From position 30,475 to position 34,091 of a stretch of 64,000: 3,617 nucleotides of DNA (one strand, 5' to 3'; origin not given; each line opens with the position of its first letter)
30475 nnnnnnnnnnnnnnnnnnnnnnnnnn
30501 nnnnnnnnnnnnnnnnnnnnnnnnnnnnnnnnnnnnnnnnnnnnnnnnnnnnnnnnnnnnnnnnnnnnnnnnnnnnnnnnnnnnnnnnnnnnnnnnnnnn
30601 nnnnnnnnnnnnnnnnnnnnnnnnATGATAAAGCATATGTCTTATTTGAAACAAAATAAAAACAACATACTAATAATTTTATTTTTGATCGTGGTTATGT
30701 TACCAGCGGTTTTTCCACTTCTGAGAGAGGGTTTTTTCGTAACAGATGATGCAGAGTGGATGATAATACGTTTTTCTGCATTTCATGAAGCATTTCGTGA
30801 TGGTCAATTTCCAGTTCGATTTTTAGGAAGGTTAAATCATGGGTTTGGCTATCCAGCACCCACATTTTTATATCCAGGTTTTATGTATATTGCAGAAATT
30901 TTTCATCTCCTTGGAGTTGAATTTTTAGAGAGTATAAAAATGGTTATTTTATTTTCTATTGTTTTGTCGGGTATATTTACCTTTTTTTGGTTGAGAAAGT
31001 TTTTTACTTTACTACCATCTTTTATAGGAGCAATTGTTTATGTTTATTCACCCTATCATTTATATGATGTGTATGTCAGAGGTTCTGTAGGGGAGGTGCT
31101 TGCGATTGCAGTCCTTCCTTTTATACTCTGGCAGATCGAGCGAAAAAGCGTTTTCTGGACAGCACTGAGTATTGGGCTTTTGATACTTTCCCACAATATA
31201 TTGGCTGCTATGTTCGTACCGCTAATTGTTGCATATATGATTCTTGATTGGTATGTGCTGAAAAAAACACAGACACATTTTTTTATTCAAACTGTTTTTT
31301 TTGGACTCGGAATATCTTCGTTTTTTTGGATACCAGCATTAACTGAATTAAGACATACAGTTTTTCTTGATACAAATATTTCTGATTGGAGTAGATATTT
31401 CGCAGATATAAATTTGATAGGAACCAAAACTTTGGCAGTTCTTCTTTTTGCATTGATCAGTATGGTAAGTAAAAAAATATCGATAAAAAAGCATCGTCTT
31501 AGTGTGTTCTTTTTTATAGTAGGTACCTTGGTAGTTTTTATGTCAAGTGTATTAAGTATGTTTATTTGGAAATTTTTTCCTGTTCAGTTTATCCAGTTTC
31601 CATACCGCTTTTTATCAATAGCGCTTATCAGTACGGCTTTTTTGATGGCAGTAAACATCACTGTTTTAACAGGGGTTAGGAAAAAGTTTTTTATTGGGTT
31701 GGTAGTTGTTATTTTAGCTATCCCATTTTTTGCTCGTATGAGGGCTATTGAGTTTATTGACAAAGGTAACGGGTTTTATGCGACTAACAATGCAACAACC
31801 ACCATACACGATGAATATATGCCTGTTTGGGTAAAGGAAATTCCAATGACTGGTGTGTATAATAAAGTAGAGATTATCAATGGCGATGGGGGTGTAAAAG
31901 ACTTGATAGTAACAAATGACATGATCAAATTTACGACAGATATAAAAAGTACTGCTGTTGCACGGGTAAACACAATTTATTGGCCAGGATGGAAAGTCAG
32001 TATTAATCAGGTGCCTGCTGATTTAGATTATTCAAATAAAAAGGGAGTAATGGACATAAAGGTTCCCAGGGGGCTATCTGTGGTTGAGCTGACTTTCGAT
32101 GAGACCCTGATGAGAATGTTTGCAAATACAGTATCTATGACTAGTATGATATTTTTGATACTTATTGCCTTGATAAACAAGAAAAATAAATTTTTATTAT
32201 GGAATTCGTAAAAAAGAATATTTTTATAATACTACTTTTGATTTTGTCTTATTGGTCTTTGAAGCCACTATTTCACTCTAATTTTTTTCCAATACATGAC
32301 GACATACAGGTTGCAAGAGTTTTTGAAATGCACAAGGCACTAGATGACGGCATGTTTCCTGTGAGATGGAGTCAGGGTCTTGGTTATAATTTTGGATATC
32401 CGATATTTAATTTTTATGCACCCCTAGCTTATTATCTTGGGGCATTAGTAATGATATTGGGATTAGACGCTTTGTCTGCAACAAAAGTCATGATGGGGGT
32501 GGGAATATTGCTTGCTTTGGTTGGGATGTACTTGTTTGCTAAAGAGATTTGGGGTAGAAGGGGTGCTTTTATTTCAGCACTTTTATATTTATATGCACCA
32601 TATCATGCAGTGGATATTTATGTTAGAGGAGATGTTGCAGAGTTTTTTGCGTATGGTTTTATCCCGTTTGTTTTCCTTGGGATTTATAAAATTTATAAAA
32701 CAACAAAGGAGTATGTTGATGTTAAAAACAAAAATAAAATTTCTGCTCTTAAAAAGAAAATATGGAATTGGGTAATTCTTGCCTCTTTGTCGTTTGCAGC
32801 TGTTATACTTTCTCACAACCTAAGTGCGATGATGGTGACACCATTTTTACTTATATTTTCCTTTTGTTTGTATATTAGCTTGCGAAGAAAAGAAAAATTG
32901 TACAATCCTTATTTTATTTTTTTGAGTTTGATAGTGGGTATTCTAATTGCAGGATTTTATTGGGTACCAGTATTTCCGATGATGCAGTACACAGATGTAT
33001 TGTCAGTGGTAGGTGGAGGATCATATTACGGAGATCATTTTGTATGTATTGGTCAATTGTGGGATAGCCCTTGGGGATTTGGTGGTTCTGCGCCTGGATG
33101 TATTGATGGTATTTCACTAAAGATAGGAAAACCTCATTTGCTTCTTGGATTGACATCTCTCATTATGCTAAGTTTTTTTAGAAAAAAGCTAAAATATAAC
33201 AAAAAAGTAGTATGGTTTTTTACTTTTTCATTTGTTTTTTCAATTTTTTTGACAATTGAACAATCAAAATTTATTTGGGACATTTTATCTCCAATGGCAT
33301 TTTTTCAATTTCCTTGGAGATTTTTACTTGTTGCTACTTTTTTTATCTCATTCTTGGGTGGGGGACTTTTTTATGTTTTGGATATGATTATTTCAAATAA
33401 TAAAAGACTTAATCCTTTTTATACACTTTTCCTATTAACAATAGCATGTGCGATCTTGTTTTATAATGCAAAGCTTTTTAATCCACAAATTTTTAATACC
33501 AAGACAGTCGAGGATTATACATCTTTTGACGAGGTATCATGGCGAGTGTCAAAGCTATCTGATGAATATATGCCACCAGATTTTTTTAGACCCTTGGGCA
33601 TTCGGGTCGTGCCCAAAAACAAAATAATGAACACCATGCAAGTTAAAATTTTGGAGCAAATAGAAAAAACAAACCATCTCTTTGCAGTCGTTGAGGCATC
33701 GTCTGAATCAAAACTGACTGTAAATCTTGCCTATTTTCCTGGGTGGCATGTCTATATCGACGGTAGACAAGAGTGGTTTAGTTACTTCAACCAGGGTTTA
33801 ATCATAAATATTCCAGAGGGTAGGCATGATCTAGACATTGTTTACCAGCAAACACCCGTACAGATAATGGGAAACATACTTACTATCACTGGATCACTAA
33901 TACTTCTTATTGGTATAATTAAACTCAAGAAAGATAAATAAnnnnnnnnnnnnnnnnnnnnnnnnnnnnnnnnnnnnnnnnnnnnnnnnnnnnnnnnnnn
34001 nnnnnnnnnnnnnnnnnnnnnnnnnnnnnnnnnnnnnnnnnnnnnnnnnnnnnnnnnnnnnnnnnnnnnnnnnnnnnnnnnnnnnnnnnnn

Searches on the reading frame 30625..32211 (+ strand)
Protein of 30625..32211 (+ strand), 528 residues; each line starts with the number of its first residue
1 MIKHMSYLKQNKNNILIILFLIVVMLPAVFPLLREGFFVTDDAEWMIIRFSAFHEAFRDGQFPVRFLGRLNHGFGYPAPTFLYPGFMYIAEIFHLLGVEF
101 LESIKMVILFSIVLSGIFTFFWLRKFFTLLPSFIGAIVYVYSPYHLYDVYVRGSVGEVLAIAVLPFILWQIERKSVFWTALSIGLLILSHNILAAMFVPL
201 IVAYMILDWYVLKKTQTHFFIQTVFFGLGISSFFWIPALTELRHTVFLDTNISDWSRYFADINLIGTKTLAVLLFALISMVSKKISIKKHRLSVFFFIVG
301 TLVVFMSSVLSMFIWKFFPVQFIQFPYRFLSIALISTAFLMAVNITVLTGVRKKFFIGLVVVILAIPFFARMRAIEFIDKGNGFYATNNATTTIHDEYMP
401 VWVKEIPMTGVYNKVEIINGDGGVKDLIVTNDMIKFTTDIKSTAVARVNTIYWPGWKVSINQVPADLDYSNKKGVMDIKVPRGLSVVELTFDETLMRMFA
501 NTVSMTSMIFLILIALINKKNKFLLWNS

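Call 9: search_protein_families(library=pfam, proteins=[window:30625-32211:+], max_evalue=0.01)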
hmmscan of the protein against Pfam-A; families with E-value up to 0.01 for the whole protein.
window:30625-32211:+ (528 aa): 1 family
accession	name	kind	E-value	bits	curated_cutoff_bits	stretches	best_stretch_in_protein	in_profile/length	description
PF10131.15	PTPS_related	-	3.4e-11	42.8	26.4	1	101-374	23-309/621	6-pyruvoyl-tetrahydropterin synthase related domain; membrane protein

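Call 83: search_protein_families(library=ncbifam, proteins=[window:30625-32211:+], max_evalue=0.01)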
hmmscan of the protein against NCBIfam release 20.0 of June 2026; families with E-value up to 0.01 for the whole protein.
window:30625-32211:+ (528 aa): 0 families

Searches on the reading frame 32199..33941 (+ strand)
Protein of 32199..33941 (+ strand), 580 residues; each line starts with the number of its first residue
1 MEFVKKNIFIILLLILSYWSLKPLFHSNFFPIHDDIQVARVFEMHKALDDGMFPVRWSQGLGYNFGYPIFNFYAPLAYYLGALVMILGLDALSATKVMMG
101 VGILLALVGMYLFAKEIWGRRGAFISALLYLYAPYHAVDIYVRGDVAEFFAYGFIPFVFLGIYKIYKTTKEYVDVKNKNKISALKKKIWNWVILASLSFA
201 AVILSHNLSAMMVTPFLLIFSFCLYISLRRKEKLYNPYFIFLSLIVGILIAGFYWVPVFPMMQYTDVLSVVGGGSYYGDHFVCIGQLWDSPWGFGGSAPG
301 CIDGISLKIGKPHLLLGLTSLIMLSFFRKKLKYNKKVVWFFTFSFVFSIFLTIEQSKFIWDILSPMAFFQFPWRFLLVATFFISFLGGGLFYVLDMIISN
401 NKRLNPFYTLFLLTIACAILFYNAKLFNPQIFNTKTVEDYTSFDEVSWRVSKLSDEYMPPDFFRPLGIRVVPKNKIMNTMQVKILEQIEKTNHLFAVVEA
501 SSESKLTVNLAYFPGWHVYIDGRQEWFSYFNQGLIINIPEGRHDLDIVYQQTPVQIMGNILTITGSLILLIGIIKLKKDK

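Call 9: search_protein_families(library=pfam, proteins=[window:32199-33941:+], max_evalue=0.01)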
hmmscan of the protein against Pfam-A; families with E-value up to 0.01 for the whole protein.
window:32199-33941:+ (580 aa): 2 families
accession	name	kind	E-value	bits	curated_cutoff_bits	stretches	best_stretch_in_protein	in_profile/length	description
PF10131.15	PTPS_related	-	1.9e-10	40.3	26.4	1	70-258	1-168/621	6-pyruvoyl-tetrahydropterin synthase related domain; membrane protein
PF09586.16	YfhO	-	4.7e-06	25.7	28.5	1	477-556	748-829/835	Bacterial membrane protein YfhO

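Call 83: search_protein_families(library=ncbifam, proteins=[window:32199-33941:+], max_evalue=0.01)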
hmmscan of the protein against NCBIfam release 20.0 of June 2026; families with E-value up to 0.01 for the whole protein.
window:32199-33941:+ (580 aa): 1 family
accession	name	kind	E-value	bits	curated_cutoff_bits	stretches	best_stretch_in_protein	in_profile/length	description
TIGR04154.1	archaeo_STT3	subfamily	0.001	17.5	450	1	63-250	61-250/831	oligosaccharyl transferase, archaeosortase A system-associated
